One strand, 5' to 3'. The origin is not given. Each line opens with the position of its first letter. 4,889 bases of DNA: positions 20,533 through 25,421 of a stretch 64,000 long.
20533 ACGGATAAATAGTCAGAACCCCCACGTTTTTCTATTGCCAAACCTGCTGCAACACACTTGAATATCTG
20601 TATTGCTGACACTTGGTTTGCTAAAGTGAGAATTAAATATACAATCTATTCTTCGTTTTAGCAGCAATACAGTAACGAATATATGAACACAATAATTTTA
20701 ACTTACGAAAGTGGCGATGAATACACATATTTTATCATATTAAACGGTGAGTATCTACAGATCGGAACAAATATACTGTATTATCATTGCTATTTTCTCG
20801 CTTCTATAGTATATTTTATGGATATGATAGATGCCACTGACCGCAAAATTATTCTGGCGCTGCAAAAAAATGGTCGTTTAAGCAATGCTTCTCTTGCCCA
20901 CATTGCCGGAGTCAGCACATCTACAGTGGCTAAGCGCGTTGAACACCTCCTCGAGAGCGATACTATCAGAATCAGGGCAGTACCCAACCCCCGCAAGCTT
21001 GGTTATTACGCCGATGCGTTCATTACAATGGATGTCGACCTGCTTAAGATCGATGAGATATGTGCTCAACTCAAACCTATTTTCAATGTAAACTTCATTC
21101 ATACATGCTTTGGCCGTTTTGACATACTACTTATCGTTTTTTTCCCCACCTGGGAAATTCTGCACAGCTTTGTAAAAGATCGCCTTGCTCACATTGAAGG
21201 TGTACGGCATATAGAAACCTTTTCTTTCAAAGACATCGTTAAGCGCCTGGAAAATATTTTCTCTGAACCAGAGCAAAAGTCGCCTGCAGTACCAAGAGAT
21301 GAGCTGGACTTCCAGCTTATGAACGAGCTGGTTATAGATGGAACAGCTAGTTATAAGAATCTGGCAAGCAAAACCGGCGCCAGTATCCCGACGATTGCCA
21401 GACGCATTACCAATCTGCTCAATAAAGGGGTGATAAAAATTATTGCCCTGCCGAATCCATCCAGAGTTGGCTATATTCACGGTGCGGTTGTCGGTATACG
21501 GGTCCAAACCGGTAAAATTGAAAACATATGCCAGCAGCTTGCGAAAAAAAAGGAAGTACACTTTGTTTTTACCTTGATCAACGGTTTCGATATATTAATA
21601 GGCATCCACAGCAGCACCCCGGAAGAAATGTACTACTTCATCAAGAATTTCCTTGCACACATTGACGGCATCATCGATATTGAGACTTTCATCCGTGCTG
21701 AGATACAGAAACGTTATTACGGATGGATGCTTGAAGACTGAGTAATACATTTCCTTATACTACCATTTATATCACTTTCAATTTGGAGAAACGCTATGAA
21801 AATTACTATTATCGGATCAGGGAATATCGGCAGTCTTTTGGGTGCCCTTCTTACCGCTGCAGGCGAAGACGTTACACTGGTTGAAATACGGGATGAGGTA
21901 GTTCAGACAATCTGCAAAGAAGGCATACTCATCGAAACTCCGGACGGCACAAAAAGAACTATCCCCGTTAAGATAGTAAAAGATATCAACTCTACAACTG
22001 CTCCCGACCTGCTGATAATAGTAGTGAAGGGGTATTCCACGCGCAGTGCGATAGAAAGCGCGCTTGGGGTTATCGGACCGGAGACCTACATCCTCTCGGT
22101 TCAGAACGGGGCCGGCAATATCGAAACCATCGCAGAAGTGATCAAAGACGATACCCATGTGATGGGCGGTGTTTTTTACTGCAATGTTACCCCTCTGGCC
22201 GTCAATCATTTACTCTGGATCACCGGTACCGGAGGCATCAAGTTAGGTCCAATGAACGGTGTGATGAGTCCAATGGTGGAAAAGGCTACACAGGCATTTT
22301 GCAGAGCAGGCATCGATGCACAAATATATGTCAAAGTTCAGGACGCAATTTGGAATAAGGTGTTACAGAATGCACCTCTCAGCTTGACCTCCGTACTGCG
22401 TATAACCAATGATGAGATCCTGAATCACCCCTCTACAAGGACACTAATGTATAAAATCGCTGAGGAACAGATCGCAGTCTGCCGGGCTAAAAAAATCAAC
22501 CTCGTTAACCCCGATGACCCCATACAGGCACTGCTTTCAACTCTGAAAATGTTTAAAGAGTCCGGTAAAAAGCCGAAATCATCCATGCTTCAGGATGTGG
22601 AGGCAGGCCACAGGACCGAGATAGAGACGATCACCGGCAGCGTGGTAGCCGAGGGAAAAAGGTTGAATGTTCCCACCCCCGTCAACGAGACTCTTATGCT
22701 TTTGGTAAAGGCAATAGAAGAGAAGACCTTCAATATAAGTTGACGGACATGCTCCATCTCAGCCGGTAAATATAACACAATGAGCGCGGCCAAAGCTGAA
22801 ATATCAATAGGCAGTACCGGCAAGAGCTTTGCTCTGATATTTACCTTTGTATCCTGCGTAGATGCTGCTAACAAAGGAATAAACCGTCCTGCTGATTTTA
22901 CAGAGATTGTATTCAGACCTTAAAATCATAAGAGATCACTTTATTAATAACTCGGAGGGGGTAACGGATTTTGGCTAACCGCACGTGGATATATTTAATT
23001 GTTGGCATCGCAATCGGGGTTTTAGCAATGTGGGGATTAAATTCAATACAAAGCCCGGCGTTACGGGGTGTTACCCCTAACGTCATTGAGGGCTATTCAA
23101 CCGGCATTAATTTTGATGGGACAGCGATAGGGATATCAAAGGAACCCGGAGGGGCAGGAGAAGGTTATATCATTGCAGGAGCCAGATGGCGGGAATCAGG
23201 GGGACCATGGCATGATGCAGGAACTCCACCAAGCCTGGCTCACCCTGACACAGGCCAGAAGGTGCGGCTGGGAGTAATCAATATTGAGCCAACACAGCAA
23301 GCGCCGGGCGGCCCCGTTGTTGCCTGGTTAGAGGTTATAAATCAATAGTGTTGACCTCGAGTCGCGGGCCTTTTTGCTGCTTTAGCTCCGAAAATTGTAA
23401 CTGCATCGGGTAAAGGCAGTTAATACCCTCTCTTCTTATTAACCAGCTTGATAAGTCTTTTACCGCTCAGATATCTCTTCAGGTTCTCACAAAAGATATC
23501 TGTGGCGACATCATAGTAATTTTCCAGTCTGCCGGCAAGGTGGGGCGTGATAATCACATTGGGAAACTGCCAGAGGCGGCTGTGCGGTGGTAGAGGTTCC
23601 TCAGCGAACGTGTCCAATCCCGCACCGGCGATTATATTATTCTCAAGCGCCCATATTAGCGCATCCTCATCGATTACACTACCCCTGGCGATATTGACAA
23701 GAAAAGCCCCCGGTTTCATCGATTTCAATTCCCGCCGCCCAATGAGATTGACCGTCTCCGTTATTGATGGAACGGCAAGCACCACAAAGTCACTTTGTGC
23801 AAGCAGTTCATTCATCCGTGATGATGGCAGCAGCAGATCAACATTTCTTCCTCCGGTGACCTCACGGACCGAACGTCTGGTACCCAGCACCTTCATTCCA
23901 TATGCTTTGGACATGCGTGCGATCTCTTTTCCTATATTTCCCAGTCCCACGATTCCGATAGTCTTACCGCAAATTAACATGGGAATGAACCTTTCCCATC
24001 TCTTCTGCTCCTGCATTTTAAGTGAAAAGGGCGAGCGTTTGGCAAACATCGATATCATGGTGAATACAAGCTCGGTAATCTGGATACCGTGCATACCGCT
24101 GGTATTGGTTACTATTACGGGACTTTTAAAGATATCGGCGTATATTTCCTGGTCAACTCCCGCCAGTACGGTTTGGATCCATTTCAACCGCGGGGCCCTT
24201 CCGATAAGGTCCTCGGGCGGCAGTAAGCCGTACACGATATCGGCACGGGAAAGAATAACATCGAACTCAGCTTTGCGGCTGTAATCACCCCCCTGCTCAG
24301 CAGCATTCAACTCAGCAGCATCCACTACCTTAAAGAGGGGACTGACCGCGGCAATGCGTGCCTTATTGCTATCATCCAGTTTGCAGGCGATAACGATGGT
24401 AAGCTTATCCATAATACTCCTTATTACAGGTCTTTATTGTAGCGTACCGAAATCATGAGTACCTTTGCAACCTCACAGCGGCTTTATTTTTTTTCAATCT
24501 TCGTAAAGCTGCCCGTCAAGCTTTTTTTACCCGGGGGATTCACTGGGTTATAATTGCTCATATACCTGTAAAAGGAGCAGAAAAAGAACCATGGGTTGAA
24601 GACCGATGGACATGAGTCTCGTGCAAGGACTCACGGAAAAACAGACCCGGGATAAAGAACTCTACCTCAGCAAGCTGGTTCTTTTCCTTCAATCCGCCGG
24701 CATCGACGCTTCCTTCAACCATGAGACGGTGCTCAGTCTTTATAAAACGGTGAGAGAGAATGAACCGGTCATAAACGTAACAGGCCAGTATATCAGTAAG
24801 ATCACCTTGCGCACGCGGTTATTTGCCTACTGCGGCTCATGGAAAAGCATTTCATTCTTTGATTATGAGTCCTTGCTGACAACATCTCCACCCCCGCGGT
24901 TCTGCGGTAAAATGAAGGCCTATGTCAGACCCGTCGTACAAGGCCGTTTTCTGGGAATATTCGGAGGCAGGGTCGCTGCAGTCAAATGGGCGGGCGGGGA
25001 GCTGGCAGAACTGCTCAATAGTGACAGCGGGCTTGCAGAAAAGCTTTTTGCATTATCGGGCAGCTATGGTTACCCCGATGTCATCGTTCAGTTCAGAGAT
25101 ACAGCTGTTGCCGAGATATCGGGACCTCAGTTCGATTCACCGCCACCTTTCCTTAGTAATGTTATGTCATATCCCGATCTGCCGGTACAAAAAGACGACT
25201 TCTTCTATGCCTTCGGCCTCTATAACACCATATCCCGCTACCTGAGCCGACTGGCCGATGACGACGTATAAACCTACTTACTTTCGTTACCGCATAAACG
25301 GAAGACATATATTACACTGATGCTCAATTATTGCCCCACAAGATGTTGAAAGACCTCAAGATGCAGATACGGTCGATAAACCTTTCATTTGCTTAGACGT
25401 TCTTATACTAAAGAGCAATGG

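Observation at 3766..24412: Candidate undescribed anaerobic catabolic pathway (hydroxyaromatic or heterocyclic substrate) beside tRNA-Arg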

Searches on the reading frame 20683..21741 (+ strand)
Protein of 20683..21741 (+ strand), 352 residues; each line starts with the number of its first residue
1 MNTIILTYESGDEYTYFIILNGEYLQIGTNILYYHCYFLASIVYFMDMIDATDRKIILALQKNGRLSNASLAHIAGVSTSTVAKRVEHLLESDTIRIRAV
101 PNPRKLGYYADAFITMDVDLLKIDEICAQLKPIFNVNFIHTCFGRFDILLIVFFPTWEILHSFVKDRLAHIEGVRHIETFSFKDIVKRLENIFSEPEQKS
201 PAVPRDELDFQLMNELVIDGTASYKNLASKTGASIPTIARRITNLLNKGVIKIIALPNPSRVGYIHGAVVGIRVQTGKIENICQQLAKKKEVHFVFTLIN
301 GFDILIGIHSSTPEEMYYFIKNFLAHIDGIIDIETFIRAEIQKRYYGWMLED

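Call 5: search_protein_families(library=pfam, proteins=[window:20683-21741:+])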
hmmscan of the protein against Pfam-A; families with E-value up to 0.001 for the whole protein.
window:20683-21741:+ (352 aa): 10 families
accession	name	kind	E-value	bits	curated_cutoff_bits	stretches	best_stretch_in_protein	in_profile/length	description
PF13404.12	HTH_AsnC-type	-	3.7e-24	84.7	27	2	49-89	1-41/42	AsnC-type helix-turn-helix domain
PF13412.12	HTH_24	-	4.3e-23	81.1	21.9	2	50-96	2-48/48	Winged helix-turn-helix DNA-binding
PF01037.27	AsnC_trans_reg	-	4.9e-16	58.8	25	2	122-180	9-68/73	Lrp/AsnC ligand binding domain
PF22482.2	AsnC_trans_reg_3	-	6.4e-13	49.1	24.4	1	123-188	24-88/95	PF0864 C-terminal dimeric alpha+beta barrel domain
PF08279.18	HTH_11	-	1.7e-08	34.6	25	1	54-108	3-54/55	HTH domain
PF01047.28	MarR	-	1.5e-05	25.2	24.6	0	55-96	7-48/59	MarR family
PF13730.12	HTH_36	-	2.4e-05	24.5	25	0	222-249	26-53/55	Helix-turn-helix domain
PF01978.25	TrmB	-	2.6e-05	24.4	25.6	0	209-254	10-55/68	Sugar-specific transcriptional regulator TrmB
PF13545.12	HTH_Crp_2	-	0.00048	20.5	27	0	221-252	22-53/70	Crp-like helix-turn-helix domain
PF25213.1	HVO_A0261_N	-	0.00077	19.7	35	0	48-95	7-54/86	HVO_A0261 N-terminal domain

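Call 78: search_protein_families(library=ncbifam, proteins=[window:20683-21741:+], max_evalue=1e-10)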
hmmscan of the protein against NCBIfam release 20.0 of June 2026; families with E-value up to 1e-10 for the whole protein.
window:20683-21741:+ (352 aa): 8 families
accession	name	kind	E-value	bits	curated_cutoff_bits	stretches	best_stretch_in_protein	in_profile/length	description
NF053758.1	ChrTpTrnRegChrS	equivalog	3.6e-29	101.6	250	2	48-179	11-143/158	chromate efflux transcriptional regulator ChrS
NF008384.0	PRK11179.1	equivalog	3.2e-24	85.5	227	1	48-180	6-140/153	transcriptional regulator AsnC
NF041396.1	TranRegLrp_Halo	equivalog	1e-23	83.8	190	1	206-328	4-127/149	HTH-type transcriptional regulator Lrp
NF040947.1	trans_reg_LysM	equivalog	1.8e-21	76.3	180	0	206-337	2-131/136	HTH-type transcriptional regulator LysM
NF041395.1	TranRegLrpA1_Halo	equivalog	3.8e-20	72.3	250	0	50-177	4-132/142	HTH-type transcriptional regulator LrpA1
NF040820.1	trans_reg_LrpA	equivalog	3.1e-18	66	250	0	48-176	1-130/141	HTH-type transcriptional regulator LrpA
NF008370.0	PRK11169.1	equivalog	2e-14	53.6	233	0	48-190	11-157/164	leucine-responsive transcriptional regulator Lrp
NF040707.3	Siroheme_Dcarb_AhbB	equivalog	5e-13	49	125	0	222-296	14-89/146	siroheme decarboxylase subunit beta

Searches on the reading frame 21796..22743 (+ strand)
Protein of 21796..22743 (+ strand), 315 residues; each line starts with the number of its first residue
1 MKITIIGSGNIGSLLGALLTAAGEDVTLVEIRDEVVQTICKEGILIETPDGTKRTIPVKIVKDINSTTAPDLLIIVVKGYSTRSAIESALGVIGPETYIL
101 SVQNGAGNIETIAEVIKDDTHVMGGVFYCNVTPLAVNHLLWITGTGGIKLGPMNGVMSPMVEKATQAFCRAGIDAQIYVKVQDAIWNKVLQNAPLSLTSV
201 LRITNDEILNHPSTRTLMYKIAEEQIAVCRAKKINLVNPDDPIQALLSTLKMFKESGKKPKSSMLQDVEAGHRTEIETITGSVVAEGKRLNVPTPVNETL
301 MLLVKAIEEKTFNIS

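Call 5: search_protein_families(library=pfam, proteins=[window:21796-22743:+])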
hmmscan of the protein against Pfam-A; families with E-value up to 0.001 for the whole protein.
window:21796-22743:+ (315 aa): 7 families
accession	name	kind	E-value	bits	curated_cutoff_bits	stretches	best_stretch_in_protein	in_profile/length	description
PF08546.17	ApbA_C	-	1.4e-31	109.8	22.7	1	181-308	2-125/125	Ketopantoate reductase PanE/ApbA C terminal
PF02558.23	ApbA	-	3.9e-30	104.9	22.2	1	3-154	1-149/150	Ketopantoate reductase PanE/ApbA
PF01210.29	NAD_Gly3P_dh_N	-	1.5e-06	28.7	23.1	1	2-119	1-121/158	NAD-dependent glycerol-3-phosphate dehydrogenase N-terminus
PF03721.20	UDPG_MGDP_dh_N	-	1.9e-05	24.7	27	1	1-50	1-50/187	UDP-glucose/GDP-mannose dehydrogenase family, NAD binding domain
PF00070.33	Pyr_redox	-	5.1e-05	24.2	22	1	2-36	1-35/82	Pyridine nucleotide-disulphide oxidoreductase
PF07992.20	Pyr_redox_2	-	0.00026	21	26.1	1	2-38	144-180/291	Pyridine nucleotide-disulphide oxidoreductase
PF02254.24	TrkA_N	-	0.00048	20.9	23.8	1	3-54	1-52/116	TrkA-N domain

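Call 6: search_protein_families(library=ncbifam, proteins=[window:21796-22743:+], max_evalue=0.00001)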
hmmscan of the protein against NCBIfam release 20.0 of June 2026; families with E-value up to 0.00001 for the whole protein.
window:21796-22743:+ (315 aa): 17 families
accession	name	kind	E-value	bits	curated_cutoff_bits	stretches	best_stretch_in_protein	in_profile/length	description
TIGR00745.1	apbA_panE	subfamily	5.9e-65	219.5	141.35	1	2-310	1-304/305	2-dehydropantoate 2-reductase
NF005092.1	PRK06522.2-3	equivalog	4.9e-53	180.2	500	1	1-308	1-295/296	2-dehydropantoate 2-reductase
NF005091.0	PRK06522.2-2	equivalog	1.6e-43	149.1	252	1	1-310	2-299/302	2-dehydropantoate 2-reductase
NF005088.0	PRK06522.1-2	subfamily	3.8e-39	134.6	371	1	1-309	1-303/308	2-dehydropantoate 2-reductase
NF005094.0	PRK06522.2-5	equivalog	5.1e-38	131.1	382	1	1-309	1-303/307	2-dehydropantoate 2-reductase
NF004887.0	PRK06249.1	equivalog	7.4e-36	123.9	360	1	1-310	6-313/316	putative 2-dehydropantoate 2-reductase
NF005093.0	PRK06522.2-4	equivalog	1.6e-35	122.9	308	1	1-310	4-299/304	2-dehydropantoate 2-reductase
NF006083.0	PRK08229.1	equivalog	4.1e-35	121.3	371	1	1-310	3-319/341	2-dehydropantoate 2-reductase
NF005089.0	PRK06522.1-4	subfamily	5.4e-35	121.3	223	2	120-309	137-319/326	2-dehydropantoate 2-reductase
NF009543.0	PRK12921.1-5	equivalog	3.5e-28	98.7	339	1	1-308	1-303/305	oxidoreductase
NF005087.0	PRK06522.1-1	equivalog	1.3e-27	96.7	351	1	1-311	1-292/296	2-dehydropantoate 2-reductase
NF004311.0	PRK05708.1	equivalog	1.5e-20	73.3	378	1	2-305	4-294/305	putative 2-dehydropantoate 2-reductase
NF009542.0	PRK12921.1-4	equivalog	4.4e-19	68.9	288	2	168-309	148-284/286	oxidoreductase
NF005090.0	PRK06522.2-1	equivalog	1.5e-17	63.9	496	1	1-309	3-294/296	2-dehydropantoate 2-reductase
NF009541.0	PRK12921.1-1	equivalog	1.7e-15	57.1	338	1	2-306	7-291/297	oxidoreductase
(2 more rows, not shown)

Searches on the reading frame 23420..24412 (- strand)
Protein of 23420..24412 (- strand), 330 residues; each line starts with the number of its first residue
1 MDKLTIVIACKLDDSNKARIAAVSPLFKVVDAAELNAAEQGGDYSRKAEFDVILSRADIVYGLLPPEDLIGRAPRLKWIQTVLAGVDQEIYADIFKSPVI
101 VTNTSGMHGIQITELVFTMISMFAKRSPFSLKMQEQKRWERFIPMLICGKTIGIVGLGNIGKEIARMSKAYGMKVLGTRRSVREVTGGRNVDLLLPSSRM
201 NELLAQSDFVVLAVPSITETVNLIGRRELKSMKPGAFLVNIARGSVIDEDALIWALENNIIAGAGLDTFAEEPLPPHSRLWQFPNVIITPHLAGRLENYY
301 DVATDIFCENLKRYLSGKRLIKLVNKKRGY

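Call 5: search_protein_families(library=pfam, proteins=[window:23420-24412:-])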
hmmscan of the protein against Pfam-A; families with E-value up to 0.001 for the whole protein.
window:23420-24412:- (330 aa): 5 families
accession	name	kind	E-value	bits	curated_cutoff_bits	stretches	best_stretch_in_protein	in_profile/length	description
PF02826.25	2-Hacid_dh_C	-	8.8e-54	182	25.1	1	118-293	2-178/178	D-isomer specific 2-hydroxyacid dehydrogenase, NAD binding domain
PF00389.36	2-Hacid_dh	-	1.6e-05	25.1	24.6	1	67-325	53-134/134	D-isomer specific 2-hydroxyacid dehydrogenase, catalytic domain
PF03446.21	NAD_binding_2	-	2.9e-05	24.6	21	1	151-250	1-101/161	NAD binding domain of 6-phosphogluconate dehydrogenase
PF03807.23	F420_oxidored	-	4.6e-05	24.4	21.6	1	151-215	1-68/94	NADP oxidoreductase coenzyme F420-dependent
PF00670.27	AdoHcyase_NAD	-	6.8e-05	23.5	27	1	143-243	17-111/162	S-adenosyl-L-homocysteine hydrolase, NAD binding domain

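Call 6: search_protein_families(library=ncbifam, proteins=[window:23420-24412:-], max_evalue=0.00001)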
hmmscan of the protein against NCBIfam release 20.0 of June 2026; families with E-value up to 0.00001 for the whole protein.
window:23420-24412:- (330 aa): 21 families
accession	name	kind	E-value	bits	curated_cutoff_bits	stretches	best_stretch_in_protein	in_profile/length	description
NF041369.1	Dhydh_Halo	equivalog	3.3e-64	217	400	1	76-321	56-301/305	D-2-hydroxyacid dehydrogenase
TIGR01327.1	PGDH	equivalog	2.5e-48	165.1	454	1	67-325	54-311/525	phosphoglycerate dehydrogenase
NF009714.1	PRK13243.1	equivalog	8.6e-48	163.4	455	1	67-327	59-325/332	glyoxylate reductase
NF005069.0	PRK06487.1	equivalog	1.3e-35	123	448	1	70-319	64-315/320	2-hydroxyacid dehydrogenase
NF008759.0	PRK11790.1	equivalog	5.1e-35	120.9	404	1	72-317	73-319/410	phosphoglycerate dehydrogenase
NF011938.0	PRK15409.1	equivalog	4e-34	118.1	492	1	67-320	58-314/324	glyoxylate/hydroxypyruvate reductase GhrB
NF005387.0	PRK06932.1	equivalog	2.6e-32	112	492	1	66-314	56-309/314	2-hydroxyacid dehydrogenase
NF005027.0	PRK06436.1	equivalog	3.5e-32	111.7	261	1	75-319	49-284/303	2-hydroxyacid dehydrogenase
NF006263.0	PRK08410.1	equivalog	6.5e-32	111.2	389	1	67-318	55-310/311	D-2-hydroxyacid dehydrogenase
NF012013.0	PRK15469.1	equivalog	1.8e-28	99.5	403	1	64-330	46-312/312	glyoxylate/hydroxypyruvate reductase GhrA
NF000492.1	vanH_gen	exception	2.1e-24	86.2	540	1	150-293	142-289/312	D-lactate dehydrogenase VanH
NF005750.0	PRK07574.1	equivalog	1.2e-23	83.8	329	1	61-295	100-337/386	NAD-dependent formate dehydrogenase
NF000371.1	vanH_Agroup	exception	5.6e-21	75.1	700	1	147-293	144-294/322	VanH-A/VanH-Pt family D-lactate dehydrogenase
NF001309.0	PRK00257.1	equivalog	1.1e-19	70.6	434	1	149-297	116-260/379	4-phosphoerythronate dehydrogenase PdxB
NF006374.0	PRK08605.1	subfamily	7.2e-19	68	356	1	84-272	78-266/332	D-lactate dehydrogenase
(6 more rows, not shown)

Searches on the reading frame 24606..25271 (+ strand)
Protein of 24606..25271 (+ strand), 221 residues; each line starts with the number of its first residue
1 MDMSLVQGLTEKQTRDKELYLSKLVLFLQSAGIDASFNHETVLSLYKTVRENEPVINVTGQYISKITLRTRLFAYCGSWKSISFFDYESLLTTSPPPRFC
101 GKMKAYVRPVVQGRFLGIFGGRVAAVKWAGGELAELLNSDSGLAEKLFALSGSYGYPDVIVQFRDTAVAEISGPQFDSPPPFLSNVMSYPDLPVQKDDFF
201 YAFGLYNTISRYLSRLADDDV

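Call 5: search_protein_families(library=pfam, proteins=[window:24606-25271:+])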
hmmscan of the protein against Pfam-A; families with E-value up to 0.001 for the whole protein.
window:24606-25271:+ (221 aa): 0 families

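Call 58: search_protein_families(library=pfam, proteins=[window:24606-25271:+], max_evalue=0.0001)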
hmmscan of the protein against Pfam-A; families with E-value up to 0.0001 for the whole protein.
window:24606-25271:+ (221 aa): 0 families
